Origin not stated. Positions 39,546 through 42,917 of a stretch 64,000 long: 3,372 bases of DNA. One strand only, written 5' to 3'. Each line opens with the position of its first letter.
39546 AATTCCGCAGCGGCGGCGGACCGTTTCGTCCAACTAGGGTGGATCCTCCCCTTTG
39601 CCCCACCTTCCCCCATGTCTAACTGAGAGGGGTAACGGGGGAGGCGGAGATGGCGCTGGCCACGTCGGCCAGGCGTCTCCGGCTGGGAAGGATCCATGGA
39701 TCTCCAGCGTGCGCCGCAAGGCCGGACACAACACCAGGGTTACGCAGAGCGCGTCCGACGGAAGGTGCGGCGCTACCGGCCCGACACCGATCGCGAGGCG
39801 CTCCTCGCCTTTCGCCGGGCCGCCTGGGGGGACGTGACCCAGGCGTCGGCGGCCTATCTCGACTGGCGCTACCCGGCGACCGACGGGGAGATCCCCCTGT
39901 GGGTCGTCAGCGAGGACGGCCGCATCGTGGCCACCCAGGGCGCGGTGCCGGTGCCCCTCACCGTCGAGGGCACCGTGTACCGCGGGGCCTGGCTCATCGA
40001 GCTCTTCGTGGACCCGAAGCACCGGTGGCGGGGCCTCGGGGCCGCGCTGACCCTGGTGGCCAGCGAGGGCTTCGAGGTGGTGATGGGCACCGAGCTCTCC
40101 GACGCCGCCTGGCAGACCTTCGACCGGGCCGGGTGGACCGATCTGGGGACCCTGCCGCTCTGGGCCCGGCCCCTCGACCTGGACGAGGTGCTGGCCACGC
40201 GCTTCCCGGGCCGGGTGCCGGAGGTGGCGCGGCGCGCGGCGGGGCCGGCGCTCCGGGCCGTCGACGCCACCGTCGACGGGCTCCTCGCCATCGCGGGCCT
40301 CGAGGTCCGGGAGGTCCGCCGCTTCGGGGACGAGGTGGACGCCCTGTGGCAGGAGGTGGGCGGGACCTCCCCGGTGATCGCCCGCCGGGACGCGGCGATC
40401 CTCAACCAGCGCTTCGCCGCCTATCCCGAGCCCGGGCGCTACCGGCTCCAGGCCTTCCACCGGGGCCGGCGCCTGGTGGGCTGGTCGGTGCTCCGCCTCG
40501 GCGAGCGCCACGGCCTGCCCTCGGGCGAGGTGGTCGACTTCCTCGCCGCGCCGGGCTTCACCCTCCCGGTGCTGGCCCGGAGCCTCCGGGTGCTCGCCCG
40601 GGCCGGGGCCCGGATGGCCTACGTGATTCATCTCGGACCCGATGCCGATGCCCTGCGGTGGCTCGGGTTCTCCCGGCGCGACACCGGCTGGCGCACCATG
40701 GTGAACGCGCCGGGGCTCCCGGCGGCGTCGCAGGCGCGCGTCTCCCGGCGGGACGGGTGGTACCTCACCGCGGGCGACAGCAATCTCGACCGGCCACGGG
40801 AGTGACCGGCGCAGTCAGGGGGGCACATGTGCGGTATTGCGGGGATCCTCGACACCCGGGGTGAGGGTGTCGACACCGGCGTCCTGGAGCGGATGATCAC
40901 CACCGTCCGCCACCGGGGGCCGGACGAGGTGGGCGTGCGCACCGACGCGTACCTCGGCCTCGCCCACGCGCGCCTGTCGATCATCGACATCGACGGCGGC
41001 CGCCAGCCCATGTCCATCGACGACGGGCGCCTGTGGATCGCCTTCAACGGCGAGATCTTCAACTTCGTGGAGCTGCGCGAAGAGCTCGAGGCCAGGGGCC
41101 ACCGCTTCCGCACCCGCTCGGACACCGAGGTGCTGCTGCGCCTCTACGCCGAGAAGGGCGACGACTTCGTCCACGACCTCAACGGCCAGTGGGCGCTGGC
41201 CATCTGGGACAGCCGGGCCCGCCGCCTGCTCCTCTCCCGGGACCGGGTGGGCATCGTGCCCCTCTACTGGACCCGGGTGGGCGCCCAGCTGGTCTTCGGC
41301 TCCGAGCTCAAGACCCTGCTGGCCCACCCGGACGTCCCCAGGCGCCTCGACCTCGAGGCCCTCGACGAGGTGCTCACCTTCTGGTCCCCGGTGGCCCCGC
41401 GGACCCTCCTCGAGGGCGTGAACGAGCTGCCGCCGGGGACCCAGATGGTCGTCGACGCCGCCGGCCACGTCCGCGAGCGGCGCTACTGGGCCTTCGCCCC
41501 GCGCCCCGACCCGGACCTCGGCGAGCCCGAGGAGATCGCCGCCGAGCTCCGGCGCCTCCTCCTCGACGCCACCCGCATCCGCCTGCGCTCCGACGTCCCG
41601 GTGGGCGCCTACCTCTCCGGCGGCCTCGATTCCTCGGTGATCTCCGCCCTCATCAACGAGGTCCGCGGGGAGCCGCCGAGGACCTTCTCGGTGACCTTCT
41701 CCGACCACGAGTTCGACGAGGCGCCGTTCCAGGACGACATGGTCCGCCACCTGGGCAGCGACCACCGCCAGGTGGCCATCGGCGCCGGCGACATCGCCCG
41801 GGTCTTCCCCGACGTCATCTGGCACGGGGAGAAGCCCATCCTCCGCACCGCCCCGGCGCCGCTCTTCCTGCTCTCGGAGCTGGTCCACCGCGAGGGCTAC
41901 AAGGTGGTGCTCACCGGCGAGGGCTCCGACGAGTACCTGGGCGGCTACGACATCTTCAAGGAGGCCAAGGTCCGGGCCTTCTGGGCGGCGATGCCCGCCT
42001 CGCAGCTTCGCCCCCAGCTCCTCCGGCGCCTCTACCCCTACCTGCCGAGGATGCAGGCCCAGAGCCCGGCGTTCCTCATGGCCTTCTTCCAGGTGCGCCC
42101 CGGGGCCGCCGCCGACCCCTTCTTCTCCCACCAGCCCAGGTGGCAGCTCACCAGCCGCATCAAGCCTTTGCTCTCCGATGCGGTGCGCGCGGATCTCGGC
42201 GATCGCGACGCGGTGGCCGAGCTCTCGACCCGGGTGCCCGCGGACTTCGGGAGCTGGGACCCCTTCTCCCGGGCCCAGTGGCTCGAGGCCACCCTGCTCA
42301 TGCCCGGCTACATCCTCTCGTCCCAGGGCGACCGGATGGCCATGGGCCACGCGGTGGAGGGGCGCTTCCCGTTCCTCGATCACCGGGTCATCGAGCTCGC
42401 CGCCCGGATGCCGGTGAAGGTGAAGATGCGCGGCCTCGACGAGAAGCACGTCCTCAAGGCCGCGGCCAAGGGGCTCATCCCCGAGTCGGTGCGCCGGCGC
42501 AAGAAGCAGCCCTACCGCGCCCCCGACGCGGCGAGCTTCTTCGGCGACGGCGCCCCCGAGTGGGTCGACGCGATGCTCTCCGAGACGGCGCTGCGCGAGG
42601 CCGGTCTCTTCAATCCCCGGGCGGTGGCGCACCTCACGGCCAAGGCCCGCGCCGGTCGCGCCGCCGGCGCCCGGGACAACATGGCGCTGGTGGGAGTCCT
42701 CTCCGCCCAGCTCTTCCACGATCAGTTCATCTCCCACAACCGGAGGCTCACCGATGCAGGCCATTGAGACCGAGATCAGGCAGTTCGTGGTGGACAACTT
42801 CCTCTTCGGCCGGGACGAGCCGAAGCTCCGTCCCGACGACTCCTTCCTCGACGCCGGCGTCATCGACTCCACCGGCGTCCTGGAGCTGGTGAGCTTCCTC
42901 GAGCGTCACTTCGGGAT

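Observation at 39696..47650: ACP / AMP-ligase / AsnB-amidotransferase / NadE-like / ATP-grasp module inside the EPS locus implies acyl or amido decoration of the polysaccharide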

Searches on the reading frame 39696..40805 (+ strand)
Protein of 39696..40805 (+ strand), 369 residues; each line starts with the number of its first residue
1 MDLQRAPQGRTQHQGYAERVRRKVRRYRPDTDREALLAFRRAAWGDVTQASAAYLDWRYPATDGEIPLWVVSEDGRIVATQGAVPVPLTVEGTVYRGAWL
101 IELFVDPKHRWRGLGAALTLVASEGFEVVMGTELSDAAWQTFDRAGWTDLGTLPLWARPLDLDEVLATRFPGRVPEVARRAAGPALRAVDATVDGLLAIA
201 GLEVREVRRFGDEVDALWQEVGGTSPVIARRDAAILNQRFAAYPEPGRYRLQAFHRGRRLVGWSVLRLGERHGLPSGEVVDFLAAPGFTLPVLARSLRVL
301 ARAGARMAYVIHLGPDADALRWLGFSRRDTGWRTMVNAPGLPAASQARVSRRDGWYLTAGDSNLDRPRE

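Call 4: search_protein_families(library=pfam, proteins=[window:39696-40805:+], max_evalue=0.01)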
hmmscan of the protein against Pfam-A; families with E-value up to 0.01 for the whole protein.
window:39696-40805:+ (369 aa): 3 families
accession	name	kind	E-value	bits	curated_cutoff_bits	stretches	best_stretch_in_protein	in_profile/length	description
PF13527.13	Acetyltransf_9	-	2.4e-07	31.3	25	1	26-118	4-93/127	Acetyltransferase (GNAT) domain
PF00583.31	Acetyltransf_1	-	2.2e-05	25.1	20.7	1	51-118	23-80/116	Acetyltransferase (GNAT) family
PF13508.13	Acetyltransf_7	-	0.00035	21.3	27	1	68-120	5-51/84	Acetyltransferase (GNAT) domain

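Call 5: search_protein_families(library=ncbifam, proteins=[window:39696-40805:+], max_evalue=0.01)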
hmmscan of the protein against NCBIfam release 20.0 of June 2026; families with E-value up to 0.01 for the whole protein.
window:39696-40805:+ (369 aa): 1 family
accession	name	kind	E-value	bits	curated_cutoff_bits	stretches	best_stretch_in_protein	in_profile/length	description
NF002722.0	PRK02565.1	equivalog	0.0056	16.3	57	0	56-72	6-22/48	photosystem II reaction center protein J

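Call 60: search_solved_structures(query=A2, max_evalue=1)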
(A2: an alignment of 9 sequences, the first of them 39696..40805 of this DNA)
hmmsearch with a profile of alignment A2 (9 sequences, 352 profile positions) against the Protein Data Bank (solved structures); distinct sequences matched with E-value up to 1: 38.
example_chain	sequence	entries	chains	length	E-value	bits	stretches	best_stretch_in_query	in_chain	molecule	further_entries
4yfj_A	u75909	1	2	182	0.00049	22.9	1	13-137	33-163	Aminoglycoside 3'-N-acetyltransferase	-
1wwz_A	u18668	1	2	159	0.0013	21.6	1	33-151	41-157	hypothetical protein PH1933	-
6vr2_A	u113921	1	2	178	0.013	18.3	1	43-136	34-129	Aminoglycoside 2'-N-acetyltransferase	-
6vou_A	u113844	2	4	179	0.013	18.3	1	43-136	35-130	Aminoglycoside 2'-N-acetyltransferase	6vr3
6vta_A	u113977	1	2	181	0.013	18.2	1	43-136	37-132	Aminoglycoside 2'-N-acetyltransferase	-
5us1_A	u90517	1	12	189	0.013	18.2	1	42-136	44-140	Aminoglycoside 2'-N-acetyltransferase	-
7jzs_A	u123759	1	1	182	0.014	18.2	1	43-136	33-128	Aminoglycoside 2'-N-acetyltransferase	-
3fb3_A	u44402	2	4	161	0.015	18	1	56-137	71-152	N-acetyltransferase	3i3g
7mx2_A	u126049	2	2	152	0.018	17.8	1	65-144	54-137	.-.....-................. 30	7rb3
3mgd_A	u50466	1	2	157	0.018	17.8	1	41-137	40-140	Predicted acetyltransferase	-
2eui_A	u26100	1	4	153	0.042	16.6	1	86-149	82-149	Probable acetyltransferase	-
5hmn_A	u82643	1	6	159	0.089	15.5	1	52-136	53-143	AAC3-I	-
1yvo_A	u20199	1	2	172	0.12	15.1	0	81-142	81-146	conserved hypothetical protein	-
2bl1_A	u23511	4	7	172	0.14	14.8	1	81-142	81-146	PUTATIVE PHOSPHINOTHRICIN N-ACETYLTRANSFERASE PA4866 | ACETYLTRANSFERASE PA4866 FROM P. AERUGINOSA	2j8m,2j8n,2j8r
9iy3_A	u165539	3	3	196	0.17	14.5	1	84-140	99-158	GCN5-related N-acetyltransferase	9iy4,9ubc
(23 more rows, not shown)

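Call 61: search_protein_families(library=pfam, alignment_id=A2, max_evalue=0.01)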
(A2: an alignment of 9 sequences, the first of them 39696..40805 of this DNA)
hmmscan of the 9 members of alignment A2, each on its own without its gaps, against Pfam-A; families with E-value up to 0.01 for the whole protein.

A. member 1, window:39696-40805:+ (369 aa): 3 families
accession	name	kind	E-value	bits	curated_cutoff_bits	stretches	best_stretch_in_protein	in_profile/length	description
PF13527.13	Acetyltransf_9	-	2.4e-07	31.3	25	1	26-118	4-93/127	Acetyltransferase (GNAT) domain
PF00583.31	Acetyltransf_1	-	2.2e-05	25.1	20.7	1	51-118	23-80/116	Acetyltransferase (GNAT) family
PF13508.13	Acetyltransf_7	-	0.00035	21.3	27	1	68-120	5-51/84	Acetyltransferase (GNAT) domain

B. families by the number of members that match (of 9 scanned): 4 families
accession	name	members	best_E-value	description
PF13527.13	Acetyltransf_9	6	2.4e-07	Acetyltransferase (GNAT) domain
PF00583.31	Acetyltransf_1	3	1.1e-06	Acetyltransferase (GNAT) family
PF13508.13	Acetyltransf_7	2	0.00035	Acetyltransferase (GNAT) domain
PF13302.13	Acetyltransf_3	1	0.0052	Acetyltransferase (GNAT) domain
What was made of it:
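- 39696..40805 (+): Tandem-GNAT acyltransferase (369 aa), an accessory partner of the cassette and the candidate transferase. Pfam Acetyltransf_9 and Acetyltransf_1 match the N-terminal half only (calls 4, 61).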

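Call 83: find_homologous_proteins(query=window:39696-40805:+, max_evalue=0.00001)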
Query window:39696-40805:+ (369 aa): 15 proteins with E <= 0.00001 among 8000 candidates.
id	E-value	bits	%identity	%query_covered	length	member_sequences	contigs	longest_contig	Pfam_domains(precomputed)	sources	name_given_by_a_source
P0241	9.2e-191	652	80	100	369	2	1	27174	PF13527.14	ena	-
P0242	1.6e-183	628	100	78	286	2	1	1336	-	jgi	jgi:hypothetical protein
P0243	3.6e-173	594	73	100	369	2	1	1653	PF13527.14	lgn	-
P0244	8.2e-117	409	56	100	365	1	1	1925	-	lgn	-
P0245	2.2e-72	262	45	95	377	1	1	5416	PF13673.14,PF13508.14,PF13527.14,PF00583.32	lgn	-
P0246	2.2e-60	223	40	96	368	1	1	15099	PF13508.14,PF00583.32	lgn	-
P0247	1.8e-41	161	35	92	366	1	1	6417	PF00583.32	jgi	jgi:hypothetical protein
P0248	2.5e-27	114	86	15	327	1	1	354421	-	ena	-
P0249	5.0e-12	64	29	86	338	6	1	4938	PF13527.14,PF00583.32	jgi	jgi:GNAT superfamily N-acetyltransferase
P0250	5.6e-12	64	27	92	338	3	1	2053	PF13527.14,PF00583.32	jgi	jgi:GNAT superfamily N-acetyltransferase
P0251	9.8e-11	59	29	92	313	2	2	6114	PF13527.14,PF00583.32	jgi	jgi:GNAT superfamily N-acetyltransferase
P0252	4.5e-10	57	28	92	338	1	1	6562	PF13527.14,PF00583.32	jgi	jgi:GNAT superfamily N-acetyltransferase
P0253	6.7e-10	57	28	93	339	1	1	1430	PF13527.14,PF00583.32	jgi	jgi:GNAT superfamily N-acetyltransferase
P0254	2.3e-9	55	27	92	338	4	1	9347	PF13527.14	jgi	jgi:Acetyltransferase (GNAT) domain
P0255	5.1e-7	47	29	86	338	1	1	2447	PF13527.14,PF00583.32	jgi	jgi:GNAT superfamily N-acetyltransferase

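Call 84: find_encoding_contigs(protein=P0241, flank=10000, max_places=2)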
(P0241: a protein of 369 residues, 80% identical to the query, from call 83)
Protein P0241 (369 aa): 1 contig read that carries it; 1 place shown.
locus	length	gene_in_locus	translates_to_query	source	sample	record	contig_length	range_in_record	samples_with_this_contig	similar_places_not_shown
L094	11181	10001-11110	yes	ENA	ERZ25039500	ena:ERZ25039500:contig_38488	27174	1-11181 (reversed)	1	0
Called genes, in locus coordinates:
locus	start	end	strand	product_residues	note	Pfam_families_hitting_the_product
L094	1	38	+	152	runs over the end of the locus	PF08922:DUF1905, PF13376:OmdA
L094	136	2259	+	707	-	PF11896:GlgE_dom_N_S, PF00128:Alpha-amylase (weak), PF21702:GLGE_C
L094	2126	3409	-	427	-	-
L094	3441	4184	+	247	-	PF00128:Alpha-amylase, PF16657:Malt_amylase_C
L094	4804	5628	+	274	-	-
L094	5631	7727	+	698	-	PF21226:MalQ_N, PF02446:Glyco_hydro_77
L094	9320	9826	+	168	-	PF02806:Alpha-amylase_C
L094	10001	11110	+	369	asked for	PF13527:Acetyltransf_9 (weak)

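Call 92: predict_structure(alignment_id=A4)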
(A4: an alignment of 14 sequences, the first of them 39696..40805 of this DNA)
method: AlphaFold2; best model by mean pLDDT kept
length: 369 residues; sequences in the alignment: 14
mean_pLDDT: 86.6   pTM: 0.85
mean pLDDT of the five models: 86.6, 85.9, 85.7, 85.0, 82.1
residues with pLDDT >= 90: 196; 70-90: 148; 50-70: 11; < 50: 14
segments of 3 or more residues with pLDDT < 50: 1-13
pLDDT, mean of each block of 10 residues (from residue 1): 35 68 91 94 86 89 75 93 91 91 89 88 91 76 88 93 87 83 73 76 93 93 87 90 91 95 95 93 93 94 95 92 91 89 94 90 66
secondary structure, 60 per line:
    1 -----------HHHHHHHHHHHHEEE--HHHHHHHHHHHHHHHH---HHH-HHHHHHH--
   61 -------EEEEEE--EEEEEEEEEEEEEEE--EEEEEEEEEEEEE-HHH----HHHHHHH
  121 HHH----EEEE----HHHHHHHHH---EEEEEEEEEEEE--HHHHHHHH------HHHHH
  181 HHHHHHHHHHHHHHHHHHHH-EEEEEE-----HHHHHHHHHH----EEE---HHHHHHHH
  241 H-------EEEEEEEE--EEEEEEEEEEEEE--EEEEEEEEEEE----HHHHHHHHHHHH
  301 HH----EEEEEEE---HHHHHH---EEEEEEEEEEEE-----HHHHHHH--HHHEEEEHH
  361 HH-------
elements in order: H12-23 E24-26 H29-44 H52-58 E68-73 E76-90 E93-105 H114-123 E128-131 H136-144 E148-159 H162-169 H176-200 E202-207 H213-222 E227-229 H233-241 E249-256 E259-271 E274-284 H289-302 E307-313 H317-322 E326-337 H343-349 E355-358 H359-362
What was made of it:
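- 39696..40805 (+): The AlphaFold model (pLDDT 86.6, pTM 0.85) has two GNAT-like halves (call 92).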

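Call 94: fold_search(model_id=the predicted structure, library=pdb)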
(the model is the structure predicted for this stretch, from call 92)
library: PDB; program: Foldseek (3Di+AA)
matches with E <= 10: 1169; with E <= 0.001: 344
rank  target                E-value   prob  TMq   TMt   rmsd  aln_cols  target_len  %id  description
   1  6ehj_B                3.4e-14  1.00  0.54  0.53   7.4       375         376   12  Human N-myristoyltransferase (NMT1) with Myristoyl-CoA and peptide bound (released 2019-03-27)
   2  6ehj_A                1.0e-13  1.00  0.56  0.56   6.5       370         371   13  Human N-myristoyltransferase (NMT1) with Myristoyl-CoA and peptide bound (released 2019-03-27)
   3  6maz_A                1.0e-13  1.00  0.55  0.53   6.6       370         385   10  Crystal structure of N-myristoyl transferase (NMT) G386E mutant from Plasmodium vivax in complex with inhibitor IMP-03 (released 2019-06-05)
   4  6pau_A                1.1e-13  1.00  0.53  0.54   6.6       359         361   12  Structure of Human NMT2 with myristoyl-lysine peptide and CoA products (released 2020-03-11)
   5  7rk3_A                1.1e-13  1.00  0.54  0.56   7.1       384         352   12  Crystal structure of human N-myristoyltransferase 1 fragment (residues 109-496) bound to diacylated human Arf6 octapep (released 2022-07-27)
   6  8q3s_A                1.3e-13  1.00  0.53  0.51   7.7       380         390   12  HsNMT1 in complex with both MyrCoA and GNCFSKAR inhibitor peptide (released 2024-08-14)
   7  7owo_B                1.4e-13  1.00  0.54  0.52   7.0       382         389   12  HsNMT1 in complex with both MyrCoA and N-acetylated KSFSKPR peptide (released 2022-12-21)
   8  6b1l_A                1.5e-13  1.00  0.53  0.52   6.5       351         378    9  Crystal structure of glycylpeptide N-tetradecanoyltransferase from Plasmodium vivax in complex with inhibitor IMP-0001 (released 2018-09-26)
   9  5o9t_B                1.8e-13  1.00  0.54  0.52   6.9       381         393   12  HsNMT1 in complex with CoA and acetylated-NCFSKPK peptide (released 2018-06-27)
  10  7owq_A                2.7e-13  1.00  0.54  0.52   7.7       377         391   13  HsNMT1 in complex with both MyrCoA and peptide N-Methylated-GNCFSKPR (released 2022-12-21)
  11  6sk8_A                2.8e-13  1.00  0.53  0.50   6.8       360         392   13  DeltaC3 C-terminal truncation of HsNMT1 in complex with MyrCoA and GDCFSKPR substrates (released 2020-03-18)
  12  5mu6_B                3.0e-13  1.00  0.55  0.54   7.5       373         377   13  Human N-myristoyltransferase (NMT1) with Myristoyl-CoA and IMP-1088 inhibitor bound (released 2018-02-14)
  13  6sk3_B                3.0e-13  1.00  0.47  0.45   9.9       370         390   13  C-terminal HsNMT1 deltaC3 truncation in complex with both MyrCoA and GNCFSKPR substrates (released 2020-03-18)
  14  6may_C                3.2e-13  1.00  0.55  0.54   6.2       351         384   10  Crystal structure of N-myristoyl transferase (NMT) G386E mutant from Plasmodium vivax (released 2019-06-05)
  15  8q3d_B                3.2e-13  1.00  0.53  0.50   6.7       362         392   12  HsNMT1 in complex with both MyrCoA and GNCFSKPR(NH2) inhibitor peptide (released 2024-08-14)
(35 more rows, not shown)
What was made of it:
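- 39696..40805 (+): The best Foldseek PDB matches are N-myristoyltransferases (E=3e-14, TM about 0.55; call 94).
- The GNAT model has the two-GNAT architecture of N-acyltransferases such as N-myristoyltransferase (calls 92, 94). The GNAT model resembles N-myristoyltransferase (call 94).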

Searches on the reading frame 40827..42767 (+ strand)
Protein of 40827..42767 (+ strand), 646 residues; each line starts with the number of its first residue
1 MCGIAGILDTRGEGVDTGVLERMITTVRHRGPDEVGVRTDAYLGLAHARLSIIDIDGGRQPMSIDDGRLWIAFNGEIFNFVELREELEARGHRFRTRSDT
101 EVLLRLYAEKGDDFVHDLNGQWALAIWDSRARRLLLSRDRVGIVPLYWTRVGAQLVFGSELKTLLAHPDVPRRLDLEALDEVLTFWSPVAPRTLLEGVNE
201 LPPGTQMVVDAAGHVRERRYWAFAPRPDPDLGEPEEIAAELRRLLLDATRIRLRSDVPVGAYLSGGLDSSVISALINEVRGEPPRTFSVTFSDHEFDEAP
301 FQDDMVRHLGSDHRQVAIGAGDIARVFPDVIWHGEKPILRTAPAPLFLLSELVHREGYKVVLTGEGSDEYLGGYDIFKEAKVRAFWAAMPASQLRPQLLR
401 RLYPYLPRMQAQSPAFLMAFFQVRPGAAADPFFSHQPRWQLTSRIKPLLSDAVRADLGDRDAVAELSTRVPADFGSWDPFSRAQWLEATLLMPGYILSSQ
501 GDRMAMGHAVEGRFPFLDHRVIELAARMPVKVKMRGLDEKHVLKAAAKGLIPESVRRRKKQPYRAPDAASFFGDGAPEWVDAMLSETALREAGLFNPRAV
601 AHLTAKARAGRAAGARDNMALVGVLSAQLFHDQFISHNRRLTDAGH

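Call 4: search_protein_families(library=pfam, proteins=[window:40827-42767:+], max_evalue=0.01)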
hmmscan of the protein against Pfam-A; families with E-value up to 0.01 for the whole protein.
window:40827-42767:+ (646 aa): 4 families
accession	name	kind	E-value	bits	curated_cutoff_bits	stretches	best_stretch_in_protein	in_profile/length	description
PF00733.27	Asn_synthase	-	1.6e-95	321.2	21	1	240-631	1-353/354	Asparagine synthase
PF13537.11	GATase_7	-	1.1e-45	155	25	1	47-166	1-123/123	Glutamine amidotransferase domain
PF13522.11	GATase_6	-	2.7e-40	137.9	27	1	33-160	2-130/130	Glutamine amidotransferase domain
PF12481.13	DUF3700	-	0.00029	20.8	27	1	112-160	123-172/228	Aluminium induced protein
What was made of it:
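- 40827..42767 (+): Glutamine-dependent AsnB-type amidotransferase (646 aa). Asn_synthase 321 bits and GATase_7 155 bits (call 4).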

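Call 5: search_protein_families(library=ncbifam, proteins=[window:40827-42767:+], max_evalue=0.01)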
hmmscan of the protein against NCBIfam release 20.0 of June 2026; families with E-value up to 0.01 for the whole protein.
window:40827-42767:+ (646 aa): 9 families
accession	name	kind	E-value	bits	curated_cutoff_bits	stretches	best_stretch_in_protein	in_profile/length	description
TIGR01536.1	asn_synth_AEB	equivalog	4.9e-147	491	267.1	1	2-563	1-517/517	asparagine synthase (glutamine-hydrolyzing)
TIGR03108.1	eps_aminotran_1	hypoth_equivalog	1.7e-124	416.9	816.9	1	1-613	1-610/628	XrtA/PEP-CTERM system amidotransferase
TIGR03104.1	trio_amidotrans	equivalog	3.9e-111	372.1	570.1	2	1-378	1-384/589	N-acetylglutaminylglutamine amidotransferase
NF006949.0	PRK09431.1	equivalog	1.8e-91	307.3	499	3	1-166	1-167/554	asparagine synthase B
NF033535.1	lass_lactam_cya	exception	1.6e-68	231.9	525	2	1-388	1-394/668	lasso peptide isopeptide bond-forming cyclase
NF033561.1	macrolact_Ik_Al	subfamily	5.7e-23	81.3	300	2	117-293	78-248/561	albusnodin/ikarugamycin family macrolactam cyclase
TIGR01134.1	purF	equivalog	3.4e-10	39.9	350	1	58-161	83-196/432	amidophosphoribosyltransferase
NF001484.0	PRK00331.1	subfamily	9.7e-08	30.8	381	1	62-132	88-168/601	isomerizing glutamine--fructose-6-phosphate transaminase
TIGR01135.1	glmS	equivalog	4.5e-07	28.7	418.05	1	66-165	91-198/607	glutamine--fructose-6-phosphate transaminase (isomerizing)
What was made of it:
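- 40827..42767 (+): TIGR01536 491 > 267; TIGR03108 417 < 817 (call 5).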

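Call 7: find_encoding_contigs(protein=window:40827-42767:+, flank=10000, max_places=6)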
Protein window:40827-42767:+ (646 aa): no gene with exactly this product is on record in the collection.

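Call 81: search_solved_structures(query=window:40827-42767:+, max_evalue=1e-10)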
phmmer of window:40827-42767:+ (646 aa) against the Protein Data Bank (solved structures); distinct sequences matched with E-value up to 1e-10: 6.
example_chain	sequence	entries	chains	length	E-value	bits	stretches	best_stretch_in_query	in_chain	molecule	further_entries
7ylz_A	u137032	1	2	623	5.9e-74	253.1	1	1-388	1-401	hydroxyamidotransferase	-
1ct9_A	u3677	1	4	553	1.9e-53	185.4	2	4-165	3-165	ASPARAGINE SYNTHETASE B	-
9b6c_A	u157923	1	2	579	2.5e-31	112.2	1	26-381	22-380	Asparagine synthetase [glutamine-hydrolyzing]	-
6gq3_A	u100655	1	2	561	1.1e-30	110.1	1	26-381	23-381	Asparagine synthetase [glutamine-hydrolyzing]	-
8sue_A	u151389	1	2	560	1.5e-30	109.7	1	26-381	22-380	Asparagine synthetase [glutamine-hydrolyzing]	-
1jgt_A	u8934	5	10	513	8.1e-16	61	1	73-374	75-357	BETA-LACTAM SYNTHETASE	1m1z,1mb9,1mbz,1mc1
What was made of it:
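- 40827..42767 (+): Best PDB matches are the hydroxyamidotransferase 7ylz and AsnB 1ct9 (call 81).
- Closest known: AsnB-like amidotransferases acting on non-aspartate carboxylates. Same: The best PDB hit is TsnB9 (call 81).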
